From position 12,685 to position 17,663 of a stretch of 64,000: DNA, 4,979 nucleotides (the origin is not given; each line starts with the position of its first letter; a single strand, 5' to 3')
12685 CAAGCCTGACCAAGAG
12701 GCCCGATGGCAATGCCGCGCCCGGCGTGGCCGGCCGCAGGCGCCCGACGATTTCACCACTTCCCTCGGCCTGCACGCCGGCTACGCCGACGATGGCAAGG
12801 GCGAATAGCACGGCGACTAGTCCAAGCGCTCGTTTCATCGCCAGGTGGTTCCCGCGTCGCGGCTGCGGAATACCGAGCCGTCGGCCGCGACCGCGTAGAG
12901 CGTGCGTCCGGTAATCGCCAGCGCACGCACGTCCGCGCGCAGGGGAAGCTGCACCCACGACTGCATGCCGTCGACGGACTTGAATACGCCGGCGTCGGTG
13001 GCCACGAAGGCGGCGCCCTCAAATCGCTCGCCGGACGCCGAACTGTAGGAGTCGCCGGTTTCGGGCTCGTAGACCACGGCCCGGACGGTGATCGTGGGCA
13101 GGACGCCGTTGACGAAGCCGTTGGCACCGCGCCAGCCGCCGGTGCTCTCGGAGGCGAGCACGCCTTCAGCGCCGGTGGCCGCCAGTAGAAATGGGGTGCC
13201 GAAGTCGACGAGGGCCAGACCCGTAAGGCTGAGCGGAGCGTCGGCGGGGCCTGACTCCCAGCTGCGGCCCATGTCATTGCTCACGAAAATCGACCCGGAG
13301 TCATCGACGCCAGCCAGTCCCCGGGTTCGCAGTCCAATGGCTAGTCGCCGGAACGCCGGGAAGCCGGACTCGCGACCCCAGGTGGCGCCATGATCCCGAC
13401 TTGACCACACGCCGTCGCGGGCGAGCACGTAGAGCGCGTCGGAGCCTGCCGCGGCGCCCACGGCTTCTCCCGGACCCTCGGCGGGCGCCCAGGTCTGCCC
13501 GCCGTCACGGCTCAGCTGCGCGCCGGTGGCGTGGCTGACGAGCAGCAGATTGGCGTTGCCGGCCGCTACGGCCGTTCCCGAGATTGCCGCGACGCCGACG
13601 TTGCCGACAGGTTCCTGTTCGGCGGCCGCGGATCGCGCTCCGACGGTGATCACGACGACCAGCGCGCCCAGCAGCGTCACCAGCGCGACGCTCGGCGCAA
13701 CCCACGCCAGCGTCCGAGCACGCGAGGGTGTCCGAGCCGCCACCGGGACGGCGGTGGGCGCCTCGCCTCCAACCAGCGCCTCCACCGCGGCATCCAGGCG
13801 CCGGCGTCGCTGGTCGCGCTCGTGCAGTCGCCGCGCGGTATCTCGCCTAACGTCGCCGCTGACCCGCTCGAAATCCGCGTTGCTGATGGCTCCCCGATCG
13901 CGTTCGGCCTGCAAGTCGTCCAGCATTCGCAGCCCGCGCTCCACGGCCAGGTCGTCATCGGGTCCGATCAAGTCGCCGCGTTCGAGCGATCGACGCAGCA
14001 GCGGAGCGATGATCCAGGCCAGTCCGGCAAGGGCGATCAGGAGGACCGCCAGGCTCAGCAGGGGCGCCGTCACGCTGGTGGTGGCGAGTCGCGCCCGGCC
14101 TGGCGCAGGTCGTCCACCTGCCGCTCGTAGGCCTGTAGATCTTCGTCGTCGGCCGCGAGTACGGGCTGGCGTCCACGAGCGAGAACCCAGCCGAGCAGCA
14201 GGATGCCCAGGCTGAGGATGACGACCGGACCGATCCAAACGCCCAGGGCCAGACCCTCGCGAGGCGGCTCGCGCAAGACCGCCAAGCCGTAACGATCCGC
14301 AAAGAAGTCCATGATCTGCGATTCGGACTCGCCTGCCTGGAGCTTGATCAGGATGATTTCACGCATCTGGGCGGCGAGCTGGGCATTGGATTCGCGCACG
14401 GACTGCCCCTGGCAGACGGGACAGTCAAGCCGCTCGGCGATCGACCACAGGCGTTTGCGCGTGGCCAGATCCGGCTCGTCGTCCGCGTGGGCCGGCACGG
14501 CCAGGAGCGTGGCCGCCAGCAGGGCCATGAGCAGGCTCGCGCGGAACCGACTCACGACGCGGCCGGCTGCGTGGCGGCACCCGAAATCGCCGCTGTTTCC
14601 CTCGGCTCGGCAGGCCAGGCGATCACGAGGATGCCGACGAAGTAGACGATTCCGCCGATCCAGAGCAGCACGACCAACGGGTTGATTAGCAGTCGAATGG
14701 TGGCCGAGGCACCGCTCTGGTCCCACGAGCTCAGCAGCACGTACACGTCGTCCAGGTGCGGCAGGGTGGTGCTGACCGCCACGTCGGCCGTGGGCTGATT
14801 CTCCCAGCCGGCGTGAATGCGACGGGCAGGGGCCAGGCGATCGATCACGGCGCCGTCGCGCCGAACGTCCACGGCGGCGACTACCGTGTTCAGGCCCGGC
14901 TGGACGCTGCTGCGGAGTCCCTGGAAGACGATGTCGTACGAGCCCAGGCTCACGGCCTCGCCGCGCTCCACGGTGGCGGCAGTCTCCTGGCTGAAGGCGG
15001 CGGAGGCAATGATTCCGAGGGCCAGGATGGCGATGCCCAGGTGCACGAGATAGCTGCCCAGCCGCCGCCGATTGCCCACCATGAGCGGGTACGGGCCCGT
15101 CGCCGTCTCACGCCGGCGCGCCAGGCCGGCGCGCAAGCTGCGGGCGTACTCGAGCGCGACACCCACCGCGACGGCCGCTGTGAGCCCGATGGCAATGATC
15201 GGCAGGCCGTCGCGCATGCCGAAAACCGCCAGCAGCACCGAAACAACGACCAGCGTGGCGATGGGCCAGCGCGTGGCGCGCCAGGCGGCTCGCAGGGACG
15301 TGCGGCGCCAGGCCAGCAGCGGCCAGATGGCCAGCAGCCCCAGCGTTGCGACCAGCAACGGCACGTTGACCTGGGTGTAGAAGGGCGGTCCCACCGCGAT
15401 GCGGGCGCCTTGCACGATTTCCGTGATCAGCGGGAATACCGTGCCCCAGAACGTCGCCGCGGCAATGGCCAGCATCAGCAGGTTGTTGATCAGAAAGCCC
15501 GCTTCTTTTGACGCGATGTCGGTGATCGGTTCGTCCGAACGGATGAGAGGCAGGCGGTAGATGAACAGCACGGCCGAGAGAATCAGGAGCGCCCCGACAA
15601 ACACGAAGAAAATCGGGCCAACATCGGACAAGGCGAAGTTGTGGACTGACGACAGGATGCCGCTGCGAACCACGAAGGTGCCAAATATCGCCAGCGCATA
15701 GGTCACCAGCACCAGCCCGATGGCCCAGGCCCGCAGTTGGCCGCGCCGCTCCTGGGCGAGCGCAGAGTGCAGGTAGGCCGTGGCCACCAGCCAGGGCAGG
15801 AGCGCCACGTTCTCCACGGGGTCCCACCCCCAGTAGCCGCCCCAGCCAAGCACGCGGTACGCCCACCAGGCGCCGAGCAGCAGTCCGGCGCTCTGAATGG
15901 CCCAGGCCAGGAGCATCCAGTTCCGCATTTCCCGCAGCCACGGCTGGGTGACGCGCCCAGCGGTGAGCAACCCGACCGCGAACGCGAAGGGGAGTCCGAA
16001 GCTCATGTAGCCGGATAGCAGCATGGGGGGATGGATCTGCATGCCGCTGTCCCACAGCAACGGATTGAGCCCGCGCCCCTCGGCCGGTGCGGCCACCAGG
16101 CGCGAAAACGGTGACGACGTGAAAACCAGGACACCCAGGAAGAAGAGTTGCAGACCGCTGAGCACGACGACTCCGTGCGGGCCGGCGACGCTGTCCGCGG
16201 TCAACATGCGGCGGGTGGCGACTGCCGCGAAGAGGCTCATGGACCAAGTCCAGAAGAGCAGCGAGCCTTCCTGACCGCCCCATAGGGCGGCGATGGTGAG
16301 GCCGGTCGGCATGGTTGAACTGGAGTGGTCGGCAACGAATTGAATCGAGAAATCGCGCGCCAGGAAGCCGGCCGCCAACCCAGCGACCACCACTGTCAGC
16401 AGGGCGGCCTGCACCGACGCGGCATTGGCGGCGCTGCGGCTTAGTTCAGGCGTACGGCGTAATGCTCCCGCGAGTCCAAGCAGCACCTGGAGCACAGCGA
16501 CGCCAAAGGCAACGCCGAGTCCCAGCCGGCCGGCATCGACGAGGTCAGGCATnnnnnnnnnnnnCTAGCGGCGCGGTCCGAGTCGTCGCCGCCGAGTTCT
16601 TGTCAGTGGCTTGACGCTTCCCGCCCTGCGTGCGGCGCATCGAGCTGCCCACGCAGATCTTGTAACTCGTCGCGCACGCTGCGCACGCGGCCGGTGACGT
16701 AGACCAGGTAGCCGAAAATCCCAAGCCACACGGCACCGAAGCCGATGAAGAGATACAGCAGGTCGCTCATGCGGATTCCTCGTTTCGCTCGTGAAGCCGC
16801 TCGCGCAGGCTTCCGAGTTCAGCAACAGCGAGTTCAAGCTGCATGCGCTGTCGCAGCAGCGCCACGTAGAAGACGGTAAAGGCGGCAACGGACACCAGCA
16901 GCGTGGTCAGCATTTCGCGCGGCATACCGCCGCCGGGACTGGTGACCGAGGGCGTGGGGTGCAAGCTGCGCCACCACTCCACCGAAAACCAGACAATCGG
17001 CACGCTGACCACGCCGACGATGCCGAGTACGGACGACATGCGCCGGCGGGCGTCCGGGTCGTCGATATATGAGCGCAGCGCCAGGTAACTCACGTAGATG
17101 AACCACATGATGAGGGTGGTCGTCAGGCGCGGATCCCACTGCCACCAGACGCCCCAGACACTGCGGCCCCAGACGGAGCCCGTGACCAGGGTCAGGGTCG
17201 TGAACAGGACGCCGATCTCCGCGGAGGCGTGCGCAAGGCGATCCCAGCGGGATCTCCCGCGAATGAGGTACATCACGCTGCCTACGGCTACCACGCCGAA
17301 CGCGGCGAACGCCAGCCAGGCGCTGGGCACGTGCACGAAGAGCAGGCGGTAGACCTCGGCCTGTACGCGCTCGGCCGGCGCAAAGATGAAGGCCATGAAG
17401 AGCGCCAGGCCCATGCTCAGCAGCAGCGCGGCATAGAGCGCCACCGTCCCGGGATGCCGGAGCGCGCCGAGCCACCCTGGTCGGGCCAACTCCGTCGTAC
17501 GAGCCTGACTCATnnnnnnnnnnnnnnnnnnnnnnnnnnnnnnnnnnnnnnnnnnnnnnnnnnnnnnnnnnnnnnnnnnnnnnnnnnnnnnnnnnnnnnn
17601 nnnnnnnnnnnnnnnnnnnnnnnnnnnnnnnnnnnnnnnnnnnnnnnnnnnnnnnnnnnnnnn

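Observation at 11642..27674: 16-kb respiratory supra-operon: Alternative Complex III directly followed by a complete System I cytochrome c maturation set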

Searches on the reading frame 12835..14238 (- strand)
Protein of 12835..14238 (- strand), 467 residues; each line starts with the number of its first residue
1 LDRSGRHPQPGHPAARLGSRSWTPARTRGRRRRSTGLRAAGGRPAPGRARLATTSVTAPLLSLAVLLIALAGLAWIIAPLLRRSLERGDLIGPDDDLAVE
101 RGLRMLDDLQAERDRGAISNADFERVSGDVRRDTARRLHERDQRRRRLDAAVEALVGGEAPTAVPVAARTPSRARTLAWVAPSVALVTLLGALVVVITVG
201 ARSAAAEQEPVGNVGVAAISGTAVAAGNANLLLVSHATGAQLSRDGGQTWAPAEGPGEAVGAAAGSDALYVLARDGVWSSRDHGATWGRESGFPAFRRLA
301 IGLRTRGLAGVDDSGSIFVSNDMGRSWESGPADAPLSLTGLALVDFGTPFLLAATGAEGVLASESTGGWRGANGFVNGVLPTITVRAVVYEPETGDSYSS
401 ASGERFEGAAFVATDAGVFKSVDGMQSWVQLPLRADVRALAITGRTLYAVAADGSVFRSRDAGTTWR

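Call 5: search_protein_families(library=pfam, proteins=[window:12835-14238:-], max_evalue=0.01)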
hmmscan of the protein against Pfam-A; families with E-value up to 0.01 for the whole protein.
window:12835-14238:- (467 aa): 3 families
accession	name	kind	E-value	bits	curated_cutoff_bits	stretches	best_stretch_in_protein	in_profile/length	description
PF02012.26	BNR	-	9.7e-08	31.3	27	0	241-251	1-11/12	BNR/Asp-box repeat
PF15902.12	Sortilin-Vps10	-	1.7e-05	24.2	33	0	277-337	3-67/446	Sortilin, neurotensin receptor 3,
PF19755.4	DUF6242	-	2.1e-05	25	29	0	419-466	168-217/217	Domain of unknown function (DUF6242)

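Call 7: search_protein_families(library=ncbifam, proteins=[window:12835-14238:-], max_evalue=0.01)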
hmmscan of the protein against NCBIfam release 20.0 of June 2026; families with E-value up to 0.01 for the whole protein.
window:12835-14238:- (467 aa): 3 families
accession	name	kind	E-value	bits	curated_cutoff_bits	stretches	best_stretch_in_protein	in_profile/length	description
NF045728.1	glycosyl_F510_1955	equivalog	1.6e-18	66.9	175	3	219-288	139-211/246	F510_1955 family glycosylhydrolase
NF053688.1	BamI_Bacteroidota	equivalog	0.0022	17.3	370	0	263-329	215-284/452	BamI family beta-barrel-assembly machinery protein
TIGR03142.1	cytochro_ccmI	equivalog_domain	0.01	16.2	29.3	0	62-147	3-86/118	c-type cytochrome biogenesis protein CcmI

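Call 39: search_protein_families(library=ncbifam, alignment_id=A3, max_evalue=0.1)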
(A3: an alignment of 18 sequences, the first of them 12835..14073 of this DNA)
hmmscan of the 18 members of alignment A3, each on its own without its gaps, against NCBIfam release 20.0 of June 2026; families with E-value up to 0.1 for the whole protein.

A. member 1, window:12835-14073:- (412 aa): 3 families
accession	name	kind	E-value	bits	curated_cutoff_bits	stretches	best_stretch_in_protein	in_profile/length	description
NF045728.1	glycosyl_F510_1955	equivalog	8.2e-19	67.8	175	3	164-233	139-211/246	F510_1955 family glycosylhydrolase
NF053688.1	BamI_Bacteroidota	equivalog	0.0015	17.9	370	0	208-274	215-284/452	BamI family beta-barrel-assembly machinery protein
TIGR03142.1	cytochro_ccmI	equivalog_domain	0.0078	16.5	29.3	1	7-92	3-86/118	c-type cytochrome biogenesis protein CcmI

B. families by the number of members that match (of 18 scanned): 9 families
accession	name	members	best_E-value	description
NF045728.1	glycosyl_F510_1955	18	5.7e-23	F510_1955 family glycosylhydrolase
NF053688.1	BamI_Bacteroidota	17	3.1e-05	BamI family beta-barrel-assembly machinery protein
TIGR03142.1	cytochro_ccmI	13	2.6e-05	c-type cytochrome biogenesis protein CcmI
NF010237.0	PRK13684.1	10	0.00017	photosynthesis system II assembly factor Ycf48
NF050813.1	CellDivFtsNCaul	1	0.0069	cell division protein FtsN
NF005162.0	PRK06638.1-1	1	0.051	NADH-quinone oxidoreductase subunit J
TIGR03927.1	T7SS_EssA_Firm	1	0.061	type VII secretion protein EssA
NF033483.0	PknB_PASTA_kin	1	0.067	Stk1 family PASTA domain-containing Ser/Thr kinase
TIGR00489.1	aEF-1_beta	1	0.075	elongation factor 1-beta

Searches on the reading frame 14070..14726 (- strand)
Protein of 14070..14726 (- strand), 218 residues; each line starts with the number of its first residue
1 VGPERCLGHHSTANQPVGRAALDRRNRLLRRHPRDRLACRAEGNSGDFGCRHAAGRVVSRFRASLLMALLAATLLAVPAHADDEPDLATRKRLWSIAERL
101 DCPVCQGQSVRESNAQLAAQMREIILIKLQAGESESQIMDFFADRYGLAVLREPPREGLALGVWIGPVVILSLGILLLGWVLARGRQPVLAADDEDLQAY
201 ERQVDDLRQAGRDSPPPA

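Call 5: search_protein_families(library=pfam, proteins=[window:14070-14726:-], max_evalue=0.01)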
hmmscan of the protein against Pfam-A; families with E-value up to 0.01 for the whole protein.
window:14070-14726:- (218 aa): 1 family
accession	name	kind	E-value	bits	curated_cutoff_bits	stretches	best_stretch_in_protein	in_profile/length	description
PF03918.19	CcmH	-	9e-30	103.3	25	1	67-199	4-133/143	Cytochrome C biogenesis protein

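Call 7: search_protein_families(library=ncbifam, proteins=[window:14070-14726:-], max_evalue=0.01)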
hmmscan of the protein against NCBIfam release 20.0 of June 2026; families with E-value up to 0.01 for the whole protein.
window:14070-14726:- (218 aa): 1 family
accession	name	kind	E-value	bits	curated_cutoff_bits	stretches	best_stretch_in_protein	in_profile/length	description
TIGR03147.1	cyt_nit_nrfF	exception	1.5e-19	69.9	159.2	1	87-177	28-118/126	heme lyase NrfEFG subunit NrfF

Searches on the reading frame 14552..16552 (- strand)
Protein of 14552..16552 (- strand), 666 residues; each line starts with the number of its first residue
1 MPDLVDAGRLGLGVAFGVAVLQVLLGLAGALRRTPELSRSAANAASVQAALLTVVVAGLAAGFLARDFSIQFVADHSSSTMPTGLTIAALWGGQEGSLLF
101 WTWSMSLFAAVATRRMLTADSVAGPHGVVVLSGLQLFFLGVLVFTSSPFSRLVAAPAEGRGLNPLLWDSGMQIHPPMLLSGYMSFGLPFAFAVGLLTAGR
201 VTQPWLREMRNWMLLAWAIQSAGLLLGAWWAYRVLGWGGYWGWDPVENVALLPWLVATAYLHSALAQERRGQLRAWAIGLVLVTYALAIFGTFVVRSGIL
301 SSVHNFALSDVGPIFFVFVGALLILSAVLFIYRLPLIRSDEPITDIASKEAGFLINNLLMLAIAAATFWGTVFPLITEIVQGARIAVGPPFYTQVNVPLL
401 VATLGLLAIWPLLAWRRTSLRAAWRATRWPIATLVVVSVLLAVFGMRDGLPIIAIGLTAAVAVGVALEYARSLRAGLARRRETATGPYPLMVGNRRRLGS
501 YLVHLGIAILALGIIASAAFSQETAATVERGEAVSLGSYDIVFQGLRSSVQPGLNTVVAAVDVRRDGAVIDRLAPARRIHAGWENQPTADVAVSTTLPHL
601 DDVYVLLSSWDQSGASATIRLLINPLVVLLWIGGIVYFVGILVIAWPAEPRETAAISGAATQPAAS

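Call 5: search_protein_families(library=pfam, proteins=[window:14552-16552:-], max_evalue=0.01)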
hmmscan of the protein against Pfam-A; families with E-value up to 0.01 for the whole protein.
window:14552-16552:- (666 aa): 2 families
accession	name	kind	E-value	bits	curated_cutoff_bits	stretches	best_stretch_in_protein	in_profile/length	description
PF16327.10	CcmF_C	-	7.9e-52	176.9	28.7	1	325-643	10-318/323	Cytochrome c-type biogenesis protein CcmF C-terminal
PF01578.25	Cytochrom_C_asm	-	6.3e-34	117.9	29.9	1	91-297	1-206/212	Cytochrome C assembly protein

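Call 7: search_protein_families(library=ncbifam, proteins=[window:14552-16552:-], max_evalue=0.01)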
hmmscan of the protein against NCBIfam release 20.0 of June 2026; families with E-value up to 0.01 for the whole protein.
window:14552-16552:- (666 aa): 4 families
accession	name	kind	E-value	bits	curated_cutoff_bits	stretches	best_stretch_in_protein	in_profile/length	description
TIGR03145.1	cyt_nit_nrfE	subfamily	2.4e-124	416.3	927.3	1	7-644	5-629/631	heme lyase NrfEFG subunit NrfE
TIGR00353.1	nrfE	subfamily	5.2e-119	398.7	569.05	1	59-647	5-574/578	heme lyase CcmF/NrfE family subunit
NF007691.0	PRK10369.1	subfamily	2.4e-94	317.2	394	1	6-648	6-568/573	heme lyase NrfEFG subunit NrfE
TIGR03144.1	cytochr_II_ccsB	equivalog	6.1e-11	42.5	187.6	1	213-299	164-248/252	c-type cytochrome biogenesis protein CcsB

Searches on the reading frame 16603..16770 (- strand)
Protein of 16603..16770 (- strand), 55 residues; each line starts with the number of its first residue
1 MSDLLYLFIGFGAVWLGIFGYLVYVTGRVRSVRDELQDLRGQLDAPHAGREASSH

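Call 5: search_protein_families(library=pfam, proteins=[window:16603-16770:-], max_evalue=0.01)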
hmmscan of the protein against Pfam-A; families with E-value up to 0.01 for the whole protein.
window:16603-16770:- (55 aa): 0 families

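Call 7: search_protein_families(library=ncbifam, proteins=[window:16603-16770:-], max_evalue=0.01)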
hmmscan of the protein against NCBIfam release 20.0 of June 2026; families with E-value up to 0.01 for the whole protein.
window:16603-16770:- (55 aa): 1 family
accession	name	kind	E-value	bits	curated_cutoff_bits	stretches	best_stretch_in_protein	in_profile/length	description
TIGR04391.1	CcmD_alt_fam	subfamily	9.1e-10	38.4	24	1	6-39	2-35/36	CcmD family protein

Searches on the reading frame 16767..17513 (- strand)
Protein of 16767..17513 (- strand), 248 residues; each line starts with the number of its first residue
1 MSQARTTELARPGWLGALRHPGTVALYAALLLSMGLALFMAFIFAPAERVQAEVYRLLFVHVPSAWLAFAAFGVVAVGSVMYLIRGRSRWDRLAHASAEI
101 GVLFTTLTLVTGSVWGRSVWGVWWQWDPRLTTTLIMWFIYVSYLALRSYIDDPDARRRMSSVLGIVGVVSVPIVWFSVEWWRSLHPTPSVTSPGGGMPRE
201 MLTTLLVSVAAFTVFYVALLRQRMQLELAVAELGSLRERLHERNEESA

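Call 5: search_protein_families(library=pfam, proteins=[window:16767-17513:-], max_evalue=0.01)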
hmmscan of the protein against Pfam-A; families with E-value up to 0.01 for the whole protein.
window:16767-17513:- (248 aa): 1 family
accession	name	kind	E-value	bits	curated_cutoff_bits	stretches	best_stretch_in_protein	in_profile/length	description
PF01578.25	Cytochrom_C_asm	-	7e-38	130.8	29.9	1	27-185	41-212/212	Cytochrome C assembly protein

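Call 7: search_protein_families(library=ncbifam, proteins=[window:16767-17513:-], max_evalue=0.01)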
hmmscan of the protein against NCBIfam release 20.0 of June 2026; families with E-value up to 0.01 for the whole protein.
window:16767-17513:- (248 aa): 2 families
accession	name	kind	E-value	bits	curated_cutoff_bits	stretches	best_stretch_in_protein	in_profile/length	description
TIGR01191.1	ccmC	subfamily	2.3e-53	180.9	186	1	49-227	4-183/184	heme ABC transporter permease CcmC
TIGR03144.1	cytochr_II_ccsB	equivalog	6.1e-16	58.9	187.6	1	28-181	105-244/252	c-type cytochrome biogenesis protein CcsB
